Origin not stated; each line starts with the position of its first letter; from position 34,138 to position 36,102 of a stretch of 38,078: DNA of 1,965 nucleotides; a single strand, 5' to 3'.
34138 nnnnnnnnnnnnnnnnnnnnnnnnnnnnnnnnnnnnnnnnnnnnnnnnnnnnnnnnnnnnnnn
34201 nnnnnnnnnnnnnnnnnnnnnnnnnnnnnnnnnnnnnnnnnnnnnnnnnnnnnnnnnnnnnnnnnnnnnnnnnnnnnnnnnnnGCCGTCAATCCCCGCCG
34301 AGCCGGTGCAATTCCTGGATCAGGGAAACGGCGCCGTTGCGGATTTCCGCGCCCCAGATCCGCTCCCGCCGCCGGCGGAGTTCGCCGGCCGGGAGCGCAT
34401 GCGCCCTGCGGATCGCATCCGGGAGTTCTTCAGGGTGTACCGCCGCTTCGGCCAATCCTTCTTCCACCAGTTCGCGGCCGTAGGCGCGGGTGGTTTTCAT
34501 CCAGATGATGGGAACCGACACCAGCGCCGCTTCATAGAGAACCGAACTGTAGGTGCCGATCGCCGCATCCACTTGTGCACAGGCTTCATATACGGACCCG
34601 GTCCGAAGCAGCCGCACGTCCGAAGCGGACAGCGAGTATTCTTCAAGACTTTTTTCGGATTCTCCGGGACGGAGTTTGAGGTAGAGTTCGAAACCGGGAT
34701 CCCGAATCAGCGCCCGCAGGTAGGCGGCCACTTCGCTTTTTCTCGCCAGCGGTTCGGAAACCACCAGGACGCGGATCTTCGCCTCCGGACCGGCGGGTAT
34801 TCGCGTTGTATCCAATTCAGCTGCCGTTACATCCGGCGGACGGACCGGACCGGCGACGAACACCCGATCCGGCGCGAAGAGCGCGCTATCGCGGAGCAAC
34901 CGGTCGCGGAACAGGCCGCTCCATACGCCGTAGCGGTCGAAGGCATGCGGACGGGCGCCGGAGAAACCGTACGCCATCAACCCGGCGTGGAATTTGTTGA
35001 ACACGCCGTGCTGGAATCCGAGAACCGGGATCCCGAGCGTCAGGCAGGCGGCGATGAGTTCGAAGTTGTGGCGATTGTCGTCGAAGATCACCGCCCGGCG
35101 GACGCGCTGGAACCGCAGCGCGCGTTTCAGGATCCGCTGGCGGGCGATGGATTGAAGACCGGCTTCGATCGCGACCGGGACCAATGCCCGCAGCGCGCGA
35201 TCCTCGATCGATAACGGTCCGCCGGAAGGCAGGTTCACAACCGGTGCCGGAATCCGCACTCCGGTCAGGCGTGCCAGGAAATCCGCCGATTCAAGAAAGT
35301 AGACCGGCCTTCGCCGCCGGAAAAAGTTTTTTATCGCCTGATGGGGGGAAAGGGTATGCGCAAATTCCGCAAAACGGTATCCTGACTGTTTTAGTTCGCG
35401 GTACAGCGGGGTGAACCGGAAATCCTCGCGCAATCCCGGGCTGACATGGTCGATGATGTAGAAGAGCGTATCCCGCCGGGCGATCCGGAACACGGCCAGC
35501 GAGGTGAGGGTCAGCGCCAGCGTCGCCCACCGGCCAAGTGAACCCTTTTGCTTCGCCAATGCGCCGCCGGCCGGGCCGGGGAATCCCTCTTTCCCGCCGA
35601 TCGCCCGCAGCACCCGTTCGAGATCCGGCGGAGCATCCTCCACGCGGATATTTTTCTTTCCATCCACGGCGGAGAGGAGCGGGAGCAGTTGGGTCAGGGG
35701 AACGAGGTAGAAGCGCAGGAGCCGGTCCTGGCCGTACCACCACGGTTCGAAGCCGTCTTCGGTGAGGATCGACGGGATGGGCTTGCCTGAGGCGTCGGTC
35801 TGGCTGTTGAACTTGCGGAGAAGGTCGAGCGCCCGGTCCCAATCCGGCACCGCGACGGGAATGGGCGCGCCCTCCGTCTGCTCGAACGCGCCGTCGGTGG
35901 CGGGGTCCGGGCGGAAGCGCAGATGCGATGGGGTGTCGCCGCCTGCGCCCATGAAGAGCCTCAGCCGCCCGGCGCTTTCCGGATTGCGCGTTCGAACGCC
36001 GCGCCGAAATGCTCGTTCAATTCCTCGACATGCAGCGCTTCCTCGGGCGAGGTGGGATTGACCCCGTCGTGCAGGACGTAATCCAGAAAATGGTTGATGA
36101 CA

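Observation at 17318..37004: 16-gene, 19.7-kb translationally coupled glycan operon: 9 cytoplasmic GTs plus two non-STT3 GT-C-like enzymes, but no recognisable priming transferase, Wzx/Wzy, Wzz or in-operon exporter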

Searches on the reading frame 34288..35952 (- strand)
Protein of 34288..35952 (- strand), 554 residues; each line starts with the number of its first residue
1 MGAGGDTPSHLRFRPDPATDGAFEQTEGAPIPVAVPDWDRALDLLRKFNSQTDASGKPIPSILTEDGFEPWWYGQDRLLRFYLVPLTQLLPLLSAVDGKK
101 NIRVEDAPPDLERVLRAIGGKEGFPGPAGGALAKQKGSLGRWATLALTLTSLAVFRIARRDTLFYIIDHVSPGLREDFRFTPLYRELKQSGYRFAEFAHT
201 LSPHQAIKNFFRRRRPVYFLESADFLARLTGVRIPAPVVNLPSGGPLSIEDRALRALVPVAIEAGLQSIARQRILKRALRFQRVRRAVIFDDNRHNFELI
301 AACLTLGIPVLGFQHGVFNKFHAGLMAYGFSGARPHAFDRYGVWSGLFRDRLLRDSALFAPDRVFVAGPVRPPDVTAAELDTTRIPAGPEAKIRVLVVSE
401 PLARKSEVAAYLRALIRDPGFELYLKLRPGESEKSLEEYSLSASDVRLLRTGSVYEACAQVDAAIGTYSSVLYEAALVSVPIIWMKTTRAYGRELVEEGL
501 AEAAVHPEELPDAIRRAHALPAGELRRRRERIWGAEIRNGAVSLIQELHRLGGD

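Call 5: search_protein_families(library=pfam, proteins=[window:34288-35952:-], max_evalue=0.01)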
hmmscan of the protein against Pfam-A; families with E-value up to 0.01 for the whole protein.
window:34288-35952:- (554 aa): 0 families

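Call 7: search_protein_families(library=pfam, proteins=[window:34288-35952:-], max_evalue=10)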
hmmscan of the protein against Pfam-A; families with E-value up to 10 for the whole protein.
window:34288-35952:- (554 aa): 0 families

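Call 16: find_homologous_proteins(query=window:34288-35952:-)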
Query window:34288-35952:- (554 aa): 90 proteins with E <= 0.001 among 8000 candidates.
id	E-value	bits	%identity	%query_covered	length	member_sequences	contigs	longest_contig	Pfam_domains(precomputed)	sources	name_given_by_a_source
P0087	0.0e+0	1242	100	100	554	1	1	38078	-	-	-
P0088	0.0e+0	1059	85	100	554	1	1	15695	-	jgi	jgi:hypothetical protein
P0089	0.0e+0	1030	83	100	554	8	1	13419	-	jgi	-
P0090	0.0e+0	1025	84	100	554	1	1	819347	-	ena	-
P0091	0.0e+0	1024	83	100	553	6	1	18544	-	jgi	-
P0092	0.0e+0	1018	82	100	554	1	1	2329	-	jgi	jgi:hypothetical protein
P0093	0.0e+0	1016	82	100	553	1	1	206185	-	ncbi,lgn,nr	ncbi:MAG: hypothetical protein JW748_03720 [Anaerolineales bacterium]|nr:hypothetical protein [Anaer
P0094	0.0e+0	1014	83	100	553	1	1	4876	-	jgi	jgi:hypothetical protein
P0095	0.0e+0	1014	82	100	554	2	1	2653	-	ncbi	-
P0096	1.1e-295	1000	82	100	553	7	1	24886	-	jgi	jgi:hypothetical protein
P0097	1.8e-280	949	77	100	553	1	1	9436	-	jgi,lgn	jgi:hypothetical protein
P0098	2.3e-278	942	77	100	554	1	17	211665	-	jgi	jgi:hypothetical protein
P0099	2.9e-271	919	74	99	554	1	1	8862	-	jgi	jgi:hypothetical protein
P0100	8.0e-271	918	75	100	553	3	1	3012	-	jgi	jgi:hypothetical protein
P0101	2.6e-267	906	75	100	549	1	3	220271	-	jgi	jgi:hypothetical protein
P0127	4.4e-221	753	65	100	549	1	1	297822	-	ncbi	-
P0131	7.2e-202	690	60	99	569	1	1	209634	-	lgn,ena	-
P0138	1.2e-153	531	49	99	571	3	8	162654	-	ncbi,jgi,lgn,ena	ncbi:MAG: hypothetical protein ABSF61_01260 [Anaerolineales bacterium]|jgi:hypothetical protein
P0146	5.8e-146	505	47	99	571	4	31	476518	-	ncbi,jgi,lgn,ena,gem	ncbi:MAG: hypothetical protein ABSB61_04135 [Anaerolineales bacterium]|jgi:hypothetical protein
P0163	4.4e-93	331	38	97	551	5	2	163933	-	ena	-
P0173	1.4e-87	313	37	97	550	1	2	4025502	-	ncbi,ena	-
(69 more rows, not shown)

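Call 22: search_solved_structures(query=A3, max_evalue=10, show_alignments=2)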
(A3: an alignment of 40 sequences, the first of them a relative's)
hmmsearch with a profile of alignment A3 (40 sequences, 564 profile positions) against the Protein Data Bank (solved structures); distinct sequences matched with E-value up to 10: 0.

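Call 28: search_protein_families(library=ncbifam, proteins=[window:34288-35952:-], max_evalue=0.001)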
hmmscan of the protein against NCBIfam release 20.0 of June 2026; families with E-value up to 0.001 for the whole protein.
window:34288-35952:- (554 aa): 0 families

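Call 34: predict_structure(alignment_id=A3)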
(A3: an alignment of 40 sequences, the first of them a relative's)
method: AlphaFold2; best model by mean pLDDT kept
length: 554 residues; sequences in the alignment: 40
mean_pLDDT: 89.5   pTM: 0.89
mean pLDDT of the five models: 89.5, 88.0, 87.0, 87.0, 85.2
residues with pLDDT >= 90: 370; 70-90: 151; 50-70: 26; < 50: 7
segments of 3 or more residues with pLDDT < 50: 1-5
pLDDT, mean of each block of 10 residues (from residue 1): 58 82 85 92 97 94 95 93 96 90 89 93 81 62 96 98 94 89 96 95 92 95 91 84 82 95 94 97 96 83 97 83 91 92 93 91 94 84 72 91 84 94 89 85 88 88 87 91 90 89 96 96 93 91 96 66
secondary structure, 60 per line:
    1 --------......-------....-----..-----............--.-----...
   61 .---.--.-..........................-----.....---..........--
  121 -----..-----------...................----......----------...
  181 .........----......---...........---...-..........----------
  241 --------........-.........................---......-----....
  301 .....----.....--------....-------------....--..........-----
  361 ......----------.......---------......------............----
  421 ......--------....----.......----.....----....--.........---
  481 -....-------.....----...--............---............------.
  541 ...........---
elements in order: E9-14 E22-25 H38-49 H70-95 E101-105 H109-118 H139-157 E162-167 H178-189 E194-199 H203-213 E217-219 H221-230 H249-256 H258-282 E286-291 H297-305 E310-314 H323-326 E340-343 H346-355 E364-366 H377-383 E393-398 H405-416 E421-426 H435-438 E446-449 H454-458 E463-466 H469-477 E482-485 H493-497 E502-504 H507-518 H522-533 H540-551

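Call 37: fold_search(model_id=the predicted structure, library=pdb)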
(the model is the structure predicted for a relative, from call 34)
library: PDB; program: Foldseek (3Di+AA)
matches with E <= 10: 1644; with E <= 0.001: 283
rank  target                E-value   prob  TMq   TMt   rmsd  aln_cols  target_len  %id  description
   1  3ia7_A                2.3e-10  1.00  0.43  0.58   8.1       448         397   14  Crystal Structure of CalG4, the Calicheamicin Glycosyltransferase (released 2010-06-02)
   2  1v4v_A                8.8e-10  1.00  0.36  0.49  10.3       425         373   14  Crystal Structure Of UDP-N-Acetylglucosamine 2-Epimerase From Thermus Thermophilus HB8 (released 2003-12-02)
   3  1rrv_B                2.1e-09  1.00  0.38  0.49  10.6       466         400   13  X-ray crystal structure of TDP-vancosaminyltransferase GtfD as a complex with TDP and the natural substrate, desvancos (released 2004-05-18)
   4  3ia7_B                2.2e-09  1.00  0.42  0.57   7.8       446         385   14  Crystal Structure of CalG4, the Calicheamicin Glycosyltransferase (released 2010-06-02)
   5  4neq                  2.3e-09  1.00  0.37  0.54  11.8       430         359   14  The structure of UDP-GlcNAc 2-epimerase from Methanocaldococcus jannaschii (released 2014-04-23)
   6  4fkz_B                2.5e-09  1.00  0.41  0.55   9.1       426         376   14  Crystal structure of Bacillus subtilis UDP-GlcNAc 2-epimerase in complex with UDP-GlcNAc and UDP (released 2013-05-08)
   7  5xvs_A                2.5e-09  1.00  0.38  0.56  11.3       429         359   12  Crystal structure of UDP-GlcNAc 2-epimerase NeuC complexed with UDP (released 2018-04-11)
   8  6j31_A                2.6e-09  1.00  0.43  0.59   8.7       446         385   13  Crystal Structure Analysis of the Glycotransferase of kitacinnamycin (released 2020-01-15)
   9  6j31_B                2.6e-09  1.00  0.43  0.58   8.8       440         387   13  Crystal Structure Analysis of the Glycotransferase of kitacinnamycin (released 2020-01-15)
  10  1f6d_A                2.7e-09  1.00  0.41  0.57   9.4       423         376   14  THE STRUCTURE OF UDP-N-ACETYLGLUCOSAMINE 2-EPIMERASE FROM E. COLI. (released 2000-12-13)
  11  1f6d_D                3.6e-09  1.00  0.41  0.56   9.5       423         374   15  THE STRUCTURE OF UDP-N-ACETYLGLUCOSAMINE 2-EPIMERASE FROM E. COLI. (released 2000-12-13)
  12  4fkz_A                4.2e-09  1.00  0.40  0.54   7.5       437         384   13  Crystal structure of Bacillus subtilis UDP-GlcNAc 2-epimerase in complex with UDP-GlcNAc and UDP (released 2013-05-08)
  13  2iya_B                5.2e-09  1.00  0.43  0.59   9.6       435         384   13  The crystal structure of macrolide glycosyltransferases: A blueprint for antibiotic engineering (released 2007-03-27)
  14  6j31_C                5.5e-09  1.00  0.42  0.57   9.2       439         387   15  Crystal Structure Analysis of the Glycotransferase of kitacinnamycin (released 2020-01-15)
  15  6j32_B                5.8e-09  1.00  0.41  0.56   8.8       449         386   13  Crystal Structure Analysis of the Glycotransferase of kitacinnamycin (released 2020-01-15)
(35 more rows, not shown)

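Call 39: find_encoding_contigs(protein=P0173, flank=10000, max_places=1)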
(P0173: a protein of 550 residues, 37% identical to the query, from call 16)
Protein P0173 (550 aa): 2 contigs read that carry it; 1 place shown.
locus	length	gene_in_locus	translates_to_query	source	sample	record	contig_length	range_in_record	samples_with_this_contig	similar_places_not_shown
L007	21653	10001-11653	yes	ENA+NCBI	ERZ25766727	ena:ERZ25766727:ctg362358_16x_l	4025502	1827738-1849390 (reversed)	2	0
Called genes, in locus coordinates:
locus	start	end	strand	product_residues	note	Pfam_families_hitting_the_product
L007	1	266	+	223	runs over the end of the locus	PF13565:HTH_32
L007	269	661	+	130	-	PF13683:rve_3 (weak)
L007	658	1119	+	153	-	-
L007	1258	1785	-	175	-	-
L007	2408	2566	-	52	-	-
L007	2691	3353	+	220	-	-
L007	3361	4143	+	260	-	-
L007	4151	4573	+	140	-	-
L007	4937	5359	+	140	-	-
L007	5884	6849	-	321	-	PF13737:DDE_Tnp_1_5, PF01609:DDE_Tnp_1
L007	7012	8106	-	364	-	PF00534:Glycos_transf_1, PF13692:Glyco_trans_1_4 (weak)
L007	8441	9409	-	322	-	PF13683:rve_3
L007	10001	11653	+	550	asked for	-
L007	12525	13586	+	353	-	PF01695:IstB_IS21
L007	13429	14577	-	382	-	PF13439:Glyco_transf_4, PF20706:GT4-conflict, PF00534:Glycos_transf_1, PF13692:Glyco_trans_1_4, PF13524:Glyco_trans_1_2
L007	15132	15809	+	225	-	PF13489:Methyltransf_23, PF08241:Methyltransf_11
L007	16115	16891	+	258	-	PF13469:Sulfotransfer_3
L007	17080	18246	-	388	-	PF00665:rve, PF13683:rve_3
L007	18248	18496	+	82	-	-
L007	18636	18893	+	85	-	PF08281:Sigma70_r4_2 (weak), PF13384:HTH_23 (weak), PF13518:HTH_28 (weak)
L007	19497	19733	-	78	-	PF09954:DUF2188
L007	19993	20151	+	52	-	-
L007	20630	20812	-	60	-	-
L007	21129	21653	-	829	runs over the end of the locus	-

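Call 40: find_encoding_contigs(protein=P0163, flank=10000, max_places=1)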
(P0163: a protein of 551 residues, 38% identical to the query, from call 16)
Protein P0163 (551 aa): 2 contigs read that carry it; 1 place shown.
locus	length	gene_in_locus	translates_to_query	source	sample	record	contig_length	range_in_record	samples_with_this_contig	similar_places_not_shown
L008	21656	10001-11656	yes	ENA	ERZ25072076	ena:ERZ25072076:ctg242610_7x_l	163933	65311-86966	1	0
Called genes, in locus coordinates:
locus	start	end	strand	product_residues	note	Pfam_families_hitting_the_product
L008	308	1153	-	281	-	-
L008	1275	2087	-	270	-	PF13565:HTH_32, PF13276:HTH_21 (weak)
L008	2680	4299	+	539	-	PF13472:Lipase_GDSL_2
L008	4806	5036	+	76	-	-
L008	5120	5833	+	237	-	PF02371:Transposase_20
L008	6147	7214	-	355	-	-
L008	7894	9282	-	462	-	PF01548:DEDD_Tnp_IS110, PF02371:Transposase_20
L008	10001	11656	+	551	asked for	-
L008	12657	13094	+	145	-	PF13683:rve_3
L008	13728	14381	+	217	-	-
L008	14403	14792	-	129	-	PF00155:Aminotran_1_2, PF01041:DegT_DnrJ_EryC1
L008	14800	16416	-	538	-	PF01408:GFO_IDH_MocA, PF02894:GFO_IDH_MocA_C (weak), PF22725:GFO_IDH_MocA_C3, PF00132:Hexapep (faint), PF25084:LbH_EIF2B (weak), PF25087:GMPPB_C (faint)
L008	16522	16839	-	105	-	-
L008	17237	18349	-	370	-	PF20706:GT4-conflict (weak), PF00534:Glycos_transf_1, PF13692:Glyco_trans_1_4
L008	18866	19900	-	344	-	PF01548:DEDD_Tnp_IS110, PF02371:Transposase_20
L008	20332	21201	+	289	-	-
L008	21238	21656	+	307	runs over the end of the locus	-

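Call 74: find_encoding_contigs(protein=P0090, flank=10000, max_places=1)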
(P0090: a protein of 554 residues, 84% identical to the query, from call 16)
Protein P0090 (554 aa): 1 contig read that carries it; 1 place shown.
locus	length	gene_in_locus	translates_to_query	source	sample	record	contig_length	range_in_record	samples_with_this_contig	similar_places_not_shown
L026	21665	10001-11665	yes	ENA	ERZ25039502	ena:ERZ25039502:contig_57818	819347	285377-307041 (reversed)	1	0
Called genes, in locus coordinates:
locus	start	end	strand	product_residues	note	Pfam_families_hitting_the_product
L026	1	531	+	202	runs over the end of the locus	PF13847:Methyltransf_31 (weak), PF13649:Methyltransf_25, PF08241:Methyltransf_11 (weak), PF08242:Methyltransf_12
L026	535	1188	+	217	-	PF02585:PIG-L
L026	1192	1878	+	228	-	PF08889:WbqC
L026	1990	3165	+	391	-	PF13439:Glyco_transf_4, PF13579:Glyco_trans_4_4 (faint), PF20706:GT4-conflict (faint), PF00534:Glycos_transf_1, PF13692:Glyco_trans_1_4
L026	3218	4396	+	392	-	PF13439:Glyco_transf_4, PF13579:Glyco_trans_4_4, PF20706:GT4-conflict (weak), PF00534:Glycos_transf_1, PF13692:Glyco_trans_1_4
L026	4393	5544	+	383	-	PF13439:Glyco_transf_4, PF20706:GT4-conflict, PF00534:Glycos_transf_1, PF13692:Glyco_trans_1_4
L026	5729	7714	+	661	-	PF01301:Glyco_hydro_35, PF02449:Glyco_hydro_42, PF22369:GLMA_2nd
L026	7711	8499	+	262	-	-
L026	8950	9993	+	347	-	PF01408:GFO_IDH_MocA, PF22725:GFO_IDH_MocA_C3 (weak)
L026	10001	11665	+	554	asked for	-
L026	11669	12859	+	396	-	PF13439:Glyco_transf_4, PF13579:Glyco_trans_4_4, PF20706:GT4-conflict (weak), PF00534:Glycos_transf_1, PF13692:Glyco_trans_1_4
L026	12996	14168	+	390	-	PF13439:Glyco_transf_4 (faint), PF13579:Glyco_trans_4_4, PF00534:Glycos_transf_1, PF13692:Glyco_trans_1_4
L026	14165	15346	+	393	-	PF13439:Glyco_transf_4, PF00534:Glycos_transf_1, PF13692:Glyco_trans_1_4, PF13524:Glyco_trans_1_2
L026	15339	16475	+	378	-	PF00534:Glycos_transf_1, PF13692:Glyco_trans_1_4, PF13524:Glyco_trans_1_2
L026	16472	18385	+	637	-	-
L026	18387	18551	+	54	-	-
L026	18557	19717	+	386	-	PF13439:Glyco_transf_4, PF13579:Glyco_trans_4_4, PF13524:Glyco_trans_1_2 (faint), PF20706:GT4-conflict (weak), PF00534:Glycos_transf_1, PF13692:Glyco_trans_1_4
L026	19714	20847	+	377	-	PF13579:Glyco_trans_4_4, PF20706:GT4-conflict, PF00534:Glycos_transf_1, PF13692:Glyco_trans_1_4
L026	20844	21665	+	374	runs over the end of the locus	PF13439:Glyco_transf_4, PF13579:Glyco_trans_4_4, PF20706:GT4-conflict (weak), PF00534:Glycos_transf_1, PF13692:Glyco_trans_1_4, PF13524:Glyco_trans_1_2 (weak)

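Call 75: find_related_loci(query=L026:1192-1878:+, collection=metagenome_contigs, flank=10000)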
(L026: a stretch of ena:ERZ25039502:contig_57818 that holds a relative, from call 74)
Query L026:1192-1878:+ (228 aa) in metagenome_contigs; peptide patterns used: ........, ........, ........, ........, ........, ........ (x = any residue, [..] = any of these).
565 stretches matched a pattern; 250 encode a relative of the query (tblastn E <= 1e-3); the best 80 are kept; 80 distinct loci.
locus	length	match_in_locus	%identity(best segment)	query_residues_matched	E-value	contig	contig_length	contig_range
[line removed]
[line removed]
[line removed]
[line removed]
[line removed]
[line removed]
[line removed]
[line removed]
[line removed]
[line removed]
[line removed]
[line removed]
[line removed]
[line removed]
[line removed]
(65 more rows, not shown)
